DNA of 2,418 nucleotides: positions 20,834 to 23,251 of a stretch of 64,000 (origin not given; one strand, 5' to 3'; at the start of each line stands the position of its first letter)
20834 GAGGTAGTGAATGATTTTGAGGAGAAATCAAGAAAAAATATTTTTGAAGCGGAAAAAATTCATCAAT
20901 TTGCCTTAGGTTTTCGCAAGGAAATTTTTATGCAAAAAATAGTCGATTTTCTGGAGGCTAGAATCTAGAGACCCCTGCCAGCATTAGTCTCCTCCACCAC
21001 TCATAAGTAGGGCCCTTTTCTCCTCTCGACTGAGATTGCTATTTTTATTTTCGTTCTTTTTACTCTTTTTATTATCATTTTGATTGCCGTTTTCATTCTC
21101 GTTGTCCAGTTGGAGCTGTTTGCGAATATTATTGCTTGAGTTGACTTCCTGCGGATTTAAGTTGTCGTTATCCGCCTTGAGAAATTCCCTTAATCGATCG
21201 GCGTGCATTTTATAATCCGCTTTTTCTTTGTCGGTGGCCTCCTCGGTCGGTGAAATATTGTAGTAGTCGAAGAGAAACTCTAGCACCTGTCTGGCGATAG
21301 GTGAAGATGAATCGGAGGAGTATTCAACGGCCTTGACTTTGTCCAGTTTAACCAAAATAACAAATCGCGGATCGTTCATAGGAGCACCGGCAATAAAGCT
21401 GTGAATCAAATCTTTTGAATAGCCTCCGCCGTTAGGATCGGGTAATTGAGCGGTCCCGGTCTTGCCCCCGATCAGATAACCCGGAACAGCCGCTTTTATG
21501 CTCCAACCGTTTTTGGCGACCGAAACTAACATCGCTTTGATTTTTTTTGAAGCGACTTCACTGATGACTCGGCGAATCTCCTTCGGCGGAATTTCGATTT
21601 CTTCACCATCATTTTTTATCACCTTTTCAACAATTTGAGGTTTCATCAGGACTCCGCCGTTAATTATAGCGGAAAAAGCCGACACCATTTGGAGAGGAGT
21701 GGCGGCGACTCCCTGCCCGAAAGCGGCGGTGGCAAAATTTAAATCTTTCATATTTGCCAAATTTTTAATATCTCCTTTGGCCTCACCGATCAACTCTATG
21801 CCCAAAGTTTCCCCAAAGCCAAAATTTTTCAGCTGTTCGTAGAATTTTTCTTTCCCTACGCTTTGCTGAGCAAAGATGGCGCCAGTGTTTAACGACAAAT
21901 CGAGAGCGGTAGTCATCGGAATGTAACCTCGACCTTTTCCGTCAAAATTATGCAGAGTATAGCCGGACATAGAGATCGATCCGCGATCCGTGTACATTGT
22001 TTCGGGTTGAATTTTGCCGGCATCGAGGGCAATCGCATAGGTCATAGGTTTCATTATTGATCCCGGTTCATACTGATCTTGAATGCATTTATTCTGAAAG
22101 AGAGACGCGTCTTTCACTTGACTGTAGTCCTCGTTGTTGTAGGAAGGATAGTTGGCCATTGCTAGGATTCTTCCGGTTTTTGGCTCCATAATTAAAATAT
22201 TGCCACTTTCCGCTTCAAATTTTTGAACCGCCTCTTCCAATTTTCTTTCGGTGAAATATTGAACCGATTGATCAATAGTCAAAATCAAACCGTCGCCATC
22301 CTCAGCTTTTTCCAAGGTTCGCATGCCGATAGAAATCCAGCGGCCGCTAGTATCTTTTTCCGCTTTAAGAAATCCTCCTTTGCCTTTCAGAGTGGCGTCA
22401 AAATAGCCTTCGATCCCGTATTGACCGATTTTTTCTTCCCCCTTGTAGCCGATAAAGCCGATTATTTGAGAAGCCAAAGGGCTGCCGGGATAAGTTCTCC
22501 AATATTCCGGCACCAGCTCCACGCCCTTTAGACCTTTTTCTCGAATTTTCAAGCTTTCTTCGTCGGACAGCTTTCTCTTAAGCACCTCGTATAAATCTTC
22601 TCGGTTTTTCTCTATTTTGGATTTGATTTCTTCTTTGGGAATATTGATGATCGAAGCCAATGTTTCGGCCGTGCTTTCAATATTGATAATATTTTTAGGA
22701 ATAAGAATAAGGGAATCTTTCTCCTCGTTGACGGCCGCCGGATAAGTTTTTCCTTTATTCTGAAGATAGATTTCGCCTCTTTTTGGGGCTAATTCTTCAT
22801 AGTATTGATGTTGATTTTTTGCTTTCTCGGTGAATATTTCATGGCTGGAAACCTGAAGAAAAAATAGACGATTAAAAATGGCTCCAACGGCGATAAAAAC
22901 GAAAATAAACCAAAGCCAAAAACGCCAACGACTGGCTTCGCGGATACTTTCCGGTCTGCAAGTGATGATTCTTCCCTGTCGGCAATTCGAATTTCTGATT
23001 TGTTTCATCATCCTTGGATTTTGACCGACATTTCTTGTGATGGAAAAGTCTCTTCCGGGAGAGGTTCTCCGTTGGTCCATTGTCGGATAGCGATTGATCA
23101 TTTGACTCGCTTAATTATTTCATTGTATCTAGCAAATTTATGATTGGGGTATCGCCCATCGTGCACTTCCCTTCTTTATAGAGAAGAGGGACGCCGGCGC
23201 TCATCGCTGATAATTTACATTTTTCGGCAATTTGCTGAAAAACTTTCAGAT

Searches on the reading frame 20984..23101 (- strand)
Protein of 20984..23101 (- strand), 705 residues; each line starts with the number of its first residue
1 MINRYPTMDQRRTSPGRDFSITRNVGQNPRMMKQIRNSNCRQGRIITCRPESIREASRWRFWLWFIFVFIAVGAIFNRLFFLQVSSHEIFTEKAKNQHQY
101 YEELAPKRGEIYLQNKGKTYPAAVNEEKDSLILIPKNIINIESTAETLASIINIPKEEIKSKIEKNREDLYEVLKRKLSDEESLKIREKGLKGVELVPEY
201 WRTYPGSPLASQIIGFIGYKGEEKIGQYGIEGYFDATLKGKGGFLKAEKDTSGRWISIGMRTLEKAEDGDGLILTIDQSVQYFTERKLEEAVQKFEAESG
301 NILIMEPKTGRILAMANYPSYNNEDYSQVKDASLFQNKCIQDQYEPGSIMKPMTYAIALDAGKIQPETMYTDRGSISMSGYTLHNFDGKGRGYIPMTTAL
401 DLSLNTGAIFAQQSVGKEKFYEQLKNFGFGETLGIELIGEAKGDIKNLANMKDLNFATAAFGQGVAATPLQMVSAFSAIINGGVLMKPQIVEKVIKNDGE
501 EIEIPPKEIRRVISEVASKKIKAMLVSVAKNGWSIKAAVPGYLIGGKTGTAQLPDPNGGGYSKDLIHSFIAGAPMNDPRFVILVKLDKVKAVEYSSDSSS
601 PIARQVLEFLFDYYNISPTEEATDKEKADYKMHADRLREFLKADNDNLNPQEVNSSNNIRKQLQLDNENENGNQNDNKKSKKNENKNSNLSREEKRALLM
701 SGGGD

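Call 72: search_protein_families(library=pfam, proteins=[window:20984-23101:-], max_evalue=0.00001)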
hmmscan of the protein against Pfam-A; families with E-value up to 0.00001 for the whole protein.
window:20984-23101:- (705 aa): 2 families
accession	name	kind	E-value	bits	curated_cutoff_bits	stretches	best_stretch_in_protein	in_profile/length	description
PF00905.27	Transpeptidase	-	5.1e-71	239.8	22.1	1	302-608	3-299/299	Penicillin binding protein transpeptidase domain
PF03717.20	PBP_dimer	-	1e-14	55.8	24.4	1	105-256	3-176/180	Penicillin-binding Protein dimerisation domain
